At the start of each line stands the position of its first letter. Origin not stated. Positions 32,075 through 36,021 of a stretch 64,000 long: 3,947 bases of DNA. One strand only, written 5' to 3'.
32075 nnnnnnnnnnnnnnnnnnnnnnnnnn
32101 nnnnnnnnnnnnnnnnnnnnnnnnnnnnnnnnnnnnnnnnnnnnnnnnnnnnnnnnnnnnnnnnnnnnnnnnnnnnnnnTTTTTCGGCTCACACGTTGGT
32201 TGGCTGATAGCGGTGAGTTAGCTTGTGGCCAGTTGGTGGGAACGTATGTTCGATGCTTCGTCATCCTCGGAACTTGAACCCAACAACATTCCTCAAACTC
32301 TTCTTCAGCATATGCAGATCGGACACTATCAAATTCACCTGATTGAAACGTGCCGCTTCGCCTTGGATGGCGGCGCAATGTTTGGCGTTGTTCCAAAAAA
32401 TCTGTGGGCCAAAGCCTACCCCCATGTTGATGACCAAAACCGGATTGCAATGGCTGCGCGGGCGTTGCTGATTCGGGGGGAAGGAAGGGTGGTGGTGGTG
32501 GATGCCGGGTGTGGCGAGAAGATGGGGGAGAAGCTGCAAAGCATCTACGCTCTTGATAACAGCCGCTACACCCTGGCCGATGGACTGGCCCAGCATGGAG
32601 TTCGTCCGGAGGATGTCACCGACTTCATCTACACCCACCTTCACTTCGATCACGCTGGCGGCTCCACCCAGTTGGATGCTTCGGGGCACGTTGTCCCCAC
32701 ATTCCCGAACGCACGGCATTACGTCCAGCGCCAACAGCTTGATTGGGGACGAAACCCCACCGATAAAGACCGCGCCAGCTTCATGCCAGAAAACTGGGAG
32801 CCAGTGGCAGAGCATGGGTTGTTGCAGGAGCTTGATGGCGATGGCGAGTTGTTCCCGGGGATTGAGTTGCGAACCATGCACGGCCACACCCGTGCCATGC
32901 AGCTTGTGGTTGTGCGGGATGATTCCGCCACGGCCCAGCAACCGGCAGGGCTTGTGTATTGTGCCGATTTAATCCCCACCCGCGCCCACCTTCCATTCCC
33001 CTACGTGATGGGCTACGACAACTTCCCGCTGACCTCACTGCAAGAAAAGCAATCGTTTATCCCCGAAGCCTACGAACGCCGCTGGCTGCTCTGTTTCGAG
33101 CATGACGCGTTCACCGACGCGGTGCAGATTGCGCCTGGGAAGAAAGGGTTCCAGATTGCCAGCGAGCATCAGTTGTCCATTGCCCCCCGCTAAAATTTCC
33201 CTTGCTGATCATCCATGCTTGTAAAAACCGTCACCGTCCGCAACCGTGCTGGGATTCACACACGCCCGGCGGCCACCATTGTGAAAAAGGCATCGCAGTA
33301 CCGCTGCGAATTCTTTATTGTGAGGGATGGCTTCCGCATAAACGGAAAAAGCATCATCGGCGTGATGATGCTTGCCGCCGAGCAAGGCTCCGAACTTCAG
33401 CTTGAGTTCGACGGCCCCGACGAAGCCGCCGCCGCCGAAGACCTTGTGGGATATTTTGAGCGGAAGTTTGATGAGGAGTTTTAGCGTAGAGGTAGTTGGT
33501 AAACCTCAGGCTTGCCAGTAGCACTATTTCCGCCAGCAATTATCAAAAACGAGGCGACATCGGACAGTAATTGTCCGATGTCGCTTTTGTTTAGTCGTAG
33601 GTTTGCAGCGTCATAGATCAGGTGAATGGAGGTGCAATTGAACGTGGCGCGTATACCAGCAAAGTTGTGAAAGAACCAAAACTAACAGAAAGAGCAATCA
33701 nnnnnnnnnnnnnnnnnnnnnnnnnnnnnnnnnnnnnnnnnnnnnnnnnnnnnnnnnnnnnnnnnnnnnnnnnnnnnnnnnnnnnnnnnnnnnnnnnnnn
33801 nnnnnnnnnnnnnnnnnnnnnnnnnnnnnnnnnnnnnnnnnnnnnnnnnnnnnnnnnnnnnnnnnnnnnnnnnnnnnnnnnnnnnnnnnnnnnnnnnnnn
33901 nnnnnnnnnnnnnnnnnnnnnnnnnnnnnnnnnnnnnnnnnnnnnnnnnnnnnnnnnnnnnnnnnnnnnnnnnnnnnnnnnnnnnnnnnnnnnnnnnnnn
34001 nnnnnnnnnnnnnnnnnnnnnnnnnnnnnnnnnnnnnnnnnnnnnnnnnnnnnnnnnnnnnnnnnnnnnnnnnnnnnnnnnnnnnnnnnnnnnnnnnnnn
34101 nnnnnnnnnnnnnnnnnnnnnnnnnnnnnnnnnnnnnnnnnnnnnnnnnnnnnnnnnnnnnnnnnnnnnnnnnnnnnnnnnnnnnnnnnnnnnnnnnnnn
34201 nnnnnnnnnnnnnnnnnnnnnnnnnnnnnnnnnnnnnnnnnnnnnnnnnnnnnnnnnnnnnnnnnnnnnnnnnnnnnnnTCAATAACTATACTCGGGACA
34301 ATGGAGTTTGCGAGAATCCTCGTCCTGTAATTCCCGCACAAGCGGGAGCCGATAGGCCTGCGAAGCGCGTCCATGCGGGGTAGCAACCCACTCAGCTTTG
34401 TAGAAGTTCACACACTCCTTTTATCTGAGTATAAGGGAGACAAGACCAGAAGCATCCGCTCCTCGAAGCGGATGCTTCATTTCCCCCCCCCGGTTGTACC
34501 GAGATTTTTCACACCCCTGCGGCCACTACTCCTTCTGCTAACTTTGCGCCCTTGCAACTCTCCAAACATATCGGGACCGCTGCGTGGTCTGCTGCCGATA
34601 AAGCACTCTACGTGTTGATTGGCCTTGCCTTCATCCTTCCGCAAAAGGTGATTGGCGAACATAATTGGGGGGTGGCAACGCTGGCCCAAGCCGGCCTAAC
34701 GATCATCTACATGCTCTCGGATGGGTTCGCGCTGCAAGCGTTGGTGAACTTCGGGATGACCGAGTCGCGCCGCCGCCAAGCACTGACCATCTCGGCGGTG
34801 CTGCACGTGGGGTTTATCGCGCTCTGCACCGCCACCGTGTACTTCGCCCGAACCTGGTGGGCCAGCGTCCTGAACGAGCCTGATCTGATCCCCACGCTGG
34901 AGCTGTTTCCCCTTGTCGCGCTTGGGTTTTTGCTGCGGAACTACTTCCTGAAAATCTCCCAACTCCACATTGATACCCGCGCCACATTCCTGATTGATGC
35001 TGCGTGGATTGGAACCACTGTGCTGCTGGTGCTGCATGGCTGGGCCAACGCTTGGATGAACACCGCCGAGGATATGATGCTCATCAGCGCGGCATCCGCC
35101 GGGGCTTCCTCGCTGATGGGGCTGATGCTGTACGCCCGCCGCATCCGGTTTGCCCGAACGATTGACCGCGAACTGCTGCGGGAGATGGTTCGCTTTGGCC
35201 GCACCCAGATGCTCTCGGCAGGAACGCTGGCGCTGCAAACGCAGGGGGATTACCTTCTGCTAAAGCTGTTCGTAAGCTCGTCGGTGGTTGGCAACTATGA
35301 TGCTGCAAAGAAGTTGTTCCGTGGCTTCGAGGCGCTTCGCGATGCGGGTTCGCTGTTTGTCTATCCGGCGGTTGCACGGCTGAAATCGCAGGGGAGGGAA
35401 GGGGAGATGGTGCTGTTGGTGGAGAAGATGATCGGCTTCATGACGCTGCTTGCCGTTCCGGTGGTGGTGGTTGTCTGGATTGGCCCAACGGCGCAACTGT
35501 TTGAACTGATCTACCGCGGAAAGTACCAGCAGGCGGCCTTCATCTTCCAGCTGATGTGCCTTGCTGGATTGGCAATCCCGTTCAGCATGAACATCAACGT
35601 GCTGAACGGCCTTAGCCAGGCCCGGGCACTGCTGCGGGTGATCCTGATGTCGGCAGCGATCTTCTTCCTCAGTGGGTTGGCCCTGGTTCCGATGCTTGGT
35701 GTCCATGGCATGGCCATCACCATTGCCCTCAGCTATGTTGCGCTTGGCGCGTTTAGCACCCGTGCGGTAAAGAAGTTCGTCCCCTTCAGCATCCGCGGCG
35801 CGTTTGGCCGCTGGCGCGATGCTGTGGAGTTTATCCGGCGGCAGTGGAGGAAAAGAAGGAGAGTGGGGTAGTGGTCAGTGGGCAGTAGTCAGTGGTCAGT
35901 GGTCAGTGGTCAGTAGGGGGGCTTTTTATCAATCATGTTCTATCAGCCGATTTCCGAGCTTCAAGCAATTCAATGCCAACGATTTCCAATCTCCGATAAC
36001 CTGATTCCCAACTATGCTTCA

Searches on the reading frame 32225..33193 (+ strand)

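Call 42: search_protein_families(library=pfam, proteins=[window:32225-33193:+], max_evalue=0.001)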
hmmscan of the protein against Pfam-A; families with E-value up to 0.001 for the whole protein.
window:32225-33193:+ (322 aa): 1 family
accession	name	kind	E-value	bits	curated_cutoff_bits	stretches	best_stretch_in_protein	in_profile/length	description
PF00753.33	Lactamase_B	-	6e-17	62.7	22.7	1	80-260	8-161/196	Metallo-beta-lactamase superfamily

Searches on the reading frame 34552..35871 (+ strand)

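Call 42: search_protein_families(library=pfam, proteins=[window:34552-35871:+], max_evalue=0.001)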
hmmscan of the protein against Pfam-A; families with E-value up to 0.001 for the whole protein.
window:34552-35871:+ (439 aa): 2 families
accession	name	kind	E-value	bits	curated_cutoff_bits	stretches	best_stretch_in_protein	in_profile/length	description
PF13440.11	Polysacc_synt_3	-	1.4e-10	41.4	23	1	39-310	11-274/293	Polysaccharide biosynthesis protein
PF01943.22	Polysacc_synt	-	4.3e-09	36.6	28.2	1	26-255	22-250/274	Polysaccharide biosynthesis protein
